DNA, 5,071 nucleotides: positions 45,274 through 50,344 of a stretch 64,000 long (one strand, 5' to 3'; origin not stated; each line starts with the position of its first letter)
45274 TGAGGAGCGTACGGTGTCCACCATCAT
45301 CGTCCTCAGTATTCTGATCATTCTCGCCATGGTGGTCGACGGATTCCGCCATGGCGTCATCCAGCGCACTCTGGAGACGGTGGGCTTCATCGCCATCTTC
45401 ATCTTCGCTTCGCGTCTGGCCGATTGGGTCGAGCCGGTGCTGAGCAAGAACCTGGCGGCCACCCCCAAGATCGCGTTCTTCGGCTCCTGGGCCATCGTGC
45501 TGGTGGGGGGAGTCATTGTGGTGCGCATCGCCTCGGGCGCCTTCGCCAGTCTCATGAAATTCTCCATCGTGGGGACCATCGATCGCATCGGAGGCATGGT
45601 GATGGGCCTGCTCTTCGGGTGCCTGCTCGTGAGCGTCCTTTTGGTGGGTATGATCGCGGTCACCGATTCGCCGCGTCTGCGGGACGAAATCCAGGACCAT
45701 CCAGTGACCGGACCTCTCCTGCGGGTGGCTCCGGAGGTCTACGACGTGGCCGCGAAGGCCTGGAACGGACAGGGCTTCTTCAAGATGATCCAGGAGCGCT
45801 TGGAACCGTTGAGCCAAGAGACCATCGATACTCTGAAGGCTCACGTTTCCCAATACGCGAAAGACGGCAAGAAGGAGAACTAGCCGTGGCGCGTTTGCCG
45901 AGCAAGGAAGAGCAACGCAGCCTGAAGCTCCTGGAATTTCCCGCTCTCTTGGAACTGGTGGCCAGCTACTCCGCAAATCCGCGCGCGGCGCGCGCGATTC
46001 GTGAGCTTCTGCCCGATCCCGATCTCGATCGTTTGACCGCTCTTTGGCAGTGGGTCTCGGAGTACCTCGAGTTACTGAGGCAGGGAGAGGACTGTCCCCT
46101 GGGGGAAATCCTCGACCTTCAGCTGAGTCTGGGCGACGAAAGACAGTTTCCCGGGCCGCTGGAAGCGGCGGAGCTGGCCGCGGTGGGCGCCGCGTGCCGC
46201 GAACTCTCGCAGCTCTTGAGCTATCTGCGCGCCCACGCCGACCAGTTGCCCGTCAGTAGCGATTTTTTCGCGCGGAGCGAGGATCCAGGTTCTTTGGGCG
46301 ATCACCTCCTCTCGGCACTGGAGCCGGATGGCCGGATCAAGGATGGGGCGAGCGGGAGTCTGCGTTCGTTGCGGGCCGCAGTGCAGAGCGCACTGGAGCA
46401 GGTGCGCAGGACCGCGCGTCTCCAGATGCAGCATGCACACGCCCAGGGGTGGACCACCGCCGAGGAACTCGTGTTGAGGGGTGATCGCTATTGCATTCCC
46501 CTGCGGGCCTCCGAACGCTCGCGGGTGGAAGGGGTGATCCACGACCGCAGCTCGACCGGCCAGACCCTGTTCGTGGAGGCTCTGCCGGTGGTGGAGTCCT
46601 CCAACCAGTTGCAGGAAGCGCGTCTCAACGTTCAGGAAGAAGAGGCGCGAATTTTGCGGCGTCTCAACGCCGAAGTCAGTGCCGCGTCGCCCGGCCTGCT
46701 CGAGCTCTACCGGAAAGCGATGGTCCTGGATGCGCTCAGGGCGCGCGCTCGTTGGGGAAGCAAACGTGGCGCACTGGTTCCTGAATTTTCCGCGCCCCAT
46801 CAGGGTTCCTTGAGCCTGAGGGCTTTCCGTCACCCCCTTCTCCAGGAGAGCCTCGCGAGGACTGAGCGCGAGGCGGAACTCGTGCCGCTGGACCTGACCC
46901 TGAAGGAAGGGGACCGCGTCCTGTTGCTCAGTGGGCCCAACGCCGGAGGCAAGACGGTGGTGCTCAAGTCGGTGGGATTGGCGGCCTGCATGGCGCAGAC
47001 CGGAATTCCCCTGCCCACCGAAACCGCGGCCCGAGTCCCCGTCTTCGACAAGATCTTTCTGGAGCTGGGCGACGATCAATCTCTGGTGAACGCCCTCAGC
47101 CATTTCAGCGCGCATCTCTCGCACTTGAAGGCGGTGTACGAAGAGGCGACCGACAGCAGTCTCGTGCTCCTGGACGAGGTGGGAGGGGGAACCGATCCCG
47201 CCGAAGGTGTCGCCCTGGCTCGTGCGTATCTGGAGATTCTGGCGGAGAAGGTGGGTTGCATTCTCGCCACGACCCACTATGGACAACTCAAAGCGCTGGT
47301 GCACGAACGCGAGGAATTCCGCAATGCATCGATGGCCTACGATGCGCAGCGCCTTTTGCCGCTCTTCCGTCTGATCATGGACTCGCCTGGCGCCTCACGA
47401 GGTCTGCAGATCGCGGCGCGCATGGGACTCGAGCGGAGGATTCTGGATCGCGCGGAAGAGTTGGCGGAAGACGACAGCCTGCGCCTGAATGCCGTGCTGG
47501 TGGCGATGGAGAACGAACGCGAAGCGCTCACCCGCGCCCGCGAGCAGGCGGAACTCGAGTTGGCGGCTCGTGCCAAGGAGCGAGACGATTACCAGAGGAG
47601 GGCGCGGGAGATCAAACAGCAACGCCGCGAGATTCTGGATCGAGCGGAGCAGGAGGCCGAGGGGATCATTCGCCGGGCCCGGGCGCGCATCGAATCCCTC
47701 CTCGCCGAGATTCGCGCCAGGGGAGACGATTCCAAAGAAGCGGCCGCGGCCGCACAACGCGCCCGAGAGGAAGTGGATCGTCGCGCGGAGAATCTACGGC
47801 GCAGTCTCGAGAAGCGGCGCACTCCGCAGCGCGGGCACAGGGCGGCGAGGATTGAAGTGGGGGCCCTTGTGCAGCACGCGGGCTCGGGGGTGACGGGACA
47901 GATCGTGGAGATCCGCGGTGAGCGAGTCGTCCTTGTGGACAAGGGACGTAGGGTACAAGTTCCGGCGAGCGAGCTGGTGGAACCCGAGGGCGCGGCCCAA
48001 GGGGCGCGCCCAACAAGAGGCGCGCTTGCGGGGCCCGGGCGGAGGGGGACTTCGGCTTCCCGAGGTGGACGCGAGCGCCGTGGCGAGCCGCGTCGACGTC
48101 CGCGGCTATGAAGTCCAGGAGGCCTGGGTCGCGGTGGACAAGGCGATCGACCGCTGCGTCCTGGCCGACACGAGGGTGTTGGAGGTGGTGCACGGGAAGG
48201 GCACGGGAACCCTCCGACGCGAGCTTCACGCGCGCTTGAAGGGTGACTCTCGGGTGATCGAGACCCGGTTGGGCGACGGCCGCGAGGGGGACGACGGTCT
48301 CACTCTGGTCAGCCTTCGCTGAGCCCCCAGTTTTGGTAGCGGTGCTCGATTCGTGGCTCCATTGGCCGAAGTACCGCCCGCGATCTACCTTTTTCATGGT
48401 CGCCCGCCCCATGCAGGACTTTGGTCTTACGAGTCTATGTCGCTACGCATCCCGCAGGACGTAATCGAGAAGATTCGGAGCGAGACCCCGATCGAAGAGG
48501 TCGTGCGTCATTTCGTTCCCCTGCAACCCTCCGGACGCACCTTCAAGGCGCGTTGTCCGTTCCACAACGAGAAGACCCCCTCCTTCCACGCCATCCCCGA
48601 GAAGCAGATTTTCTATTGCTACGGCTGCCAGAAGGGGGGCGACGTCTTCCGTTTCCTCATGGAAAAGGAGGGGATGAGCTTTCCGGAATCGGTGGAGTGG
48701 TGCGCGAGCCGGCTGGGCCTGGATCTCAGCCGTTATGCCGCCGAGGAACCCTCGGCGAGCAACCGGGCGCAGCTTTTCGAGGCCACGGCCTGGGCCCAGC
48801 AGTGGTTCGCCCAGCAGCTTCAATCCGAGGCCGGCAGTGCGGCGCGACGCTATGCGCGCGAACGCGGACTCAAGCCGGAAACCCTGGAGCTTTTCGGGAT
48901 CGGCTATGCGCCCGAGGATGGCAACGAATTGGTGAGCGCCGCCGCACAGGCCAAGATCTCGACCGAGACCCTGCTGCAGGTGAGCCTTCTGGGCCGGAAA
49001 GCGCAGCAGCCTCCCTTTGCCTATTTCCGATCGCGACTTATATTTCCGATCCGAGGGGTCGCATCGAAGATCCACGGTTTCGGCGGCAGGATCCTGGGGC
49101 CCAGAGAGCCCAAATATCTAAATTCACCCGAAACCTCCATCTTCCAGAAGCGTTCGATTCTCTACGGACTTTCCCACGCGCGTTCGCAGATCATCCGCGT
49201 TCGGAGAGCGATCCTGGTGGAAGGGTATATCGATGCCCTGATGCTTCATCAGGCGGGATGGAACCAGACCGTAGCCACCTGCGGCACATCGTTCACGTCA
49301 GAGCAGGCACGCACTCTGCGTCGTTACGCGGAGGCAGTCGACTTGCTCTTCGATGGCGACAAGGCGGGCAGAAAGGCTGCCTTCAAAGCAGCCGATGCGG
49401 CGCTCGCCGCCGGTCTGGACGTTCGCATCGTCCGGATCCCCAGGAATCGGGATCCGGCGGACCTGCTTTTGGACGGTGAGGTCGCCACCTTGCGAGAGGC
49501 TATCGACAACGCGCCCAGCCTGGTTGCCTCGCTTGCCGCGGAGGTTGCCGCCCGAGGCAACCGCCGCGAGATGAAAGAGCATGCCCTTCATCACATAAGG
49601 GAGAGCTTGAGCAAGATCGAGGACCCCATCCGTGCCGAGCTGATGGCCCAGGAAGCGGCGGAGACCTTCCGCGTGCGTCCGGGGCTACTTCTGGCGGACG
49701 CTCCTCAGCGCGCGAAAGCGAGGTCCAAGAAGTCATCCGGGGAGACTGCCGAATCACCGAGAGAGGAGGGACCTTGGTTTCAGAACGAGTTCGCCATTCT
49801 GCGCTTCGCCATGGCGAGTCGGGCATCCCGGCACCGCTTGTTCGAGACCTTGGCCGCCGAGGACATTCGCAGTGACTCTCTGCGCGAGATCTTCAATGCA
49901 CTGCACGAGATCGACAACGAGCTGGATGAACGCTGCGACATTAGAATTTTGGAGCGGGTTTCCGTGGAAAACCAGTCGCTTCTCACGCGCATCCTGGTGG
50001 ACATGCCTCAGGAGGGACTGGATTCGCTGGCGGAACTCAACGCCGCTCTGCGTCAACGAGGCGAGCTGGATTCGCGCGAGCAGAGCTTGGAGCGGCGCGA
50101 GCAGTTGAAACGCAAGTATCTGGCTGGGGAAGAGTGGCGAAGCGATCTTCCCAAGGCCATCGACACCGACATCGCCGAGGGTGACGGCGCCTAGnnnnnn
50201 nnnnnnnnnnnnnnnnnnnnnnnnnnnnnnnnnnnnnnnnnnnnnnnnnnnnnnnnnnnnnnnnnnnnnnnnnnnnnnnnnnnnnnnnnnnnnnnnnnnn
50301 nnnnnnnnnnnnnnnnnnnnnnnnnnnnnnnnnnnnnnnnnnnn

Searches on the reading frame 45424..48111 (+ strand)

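Call 47: search_protein_families(library=pfam, proteins=[window:45424-48111:+], max_evalue=0.0001)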
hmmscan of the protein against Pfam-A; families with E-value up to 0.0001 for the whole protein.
window:45424-48111:+ (895 aa): 1 family
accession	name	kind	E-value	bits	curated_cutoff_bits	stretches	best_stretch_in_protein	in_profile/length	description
PF00488.27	MutS_V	-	1.4e-32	113.7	30.2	1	501-681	2-184/188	MutS domain V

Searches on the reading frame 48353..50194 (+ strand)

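Call 47: search_protein_families(library=pfam, proteins=[window:48353-50194:+], max_evalue=0.0001)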
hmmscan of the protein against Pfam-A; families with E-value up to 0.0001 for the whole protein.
window:48353-50194:+ (613 aa): 6 families
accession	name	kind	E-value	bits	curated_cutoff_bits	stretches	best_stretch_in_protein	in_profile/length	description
PF08275.17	DNAG_N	-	1.1e-34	119.7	26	1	151-276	1-127/128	DNA primase catalytic core, N-terminal domain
PF01807.25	Zn_ribbon_DnaG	-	7e-31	106.4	24.9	1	34-126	2-94/98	CHC2 zinc finger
PF13155.12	Toprim_2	-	7.2e-21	74.8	22.1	1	287-372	1-88/88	Toprim-like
PF13662.12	Toprim_4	-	1.8e-16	60.5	25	1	285-360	2-84/85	Toprim domain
PF01751.28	Toprim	-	4e-10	40.2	23.1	1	286-362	2-96/96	Toprim domain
PF13362.12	Toprim_3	-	1.3e-09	38.9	27.2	1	286-373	2-90/95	Toprim domain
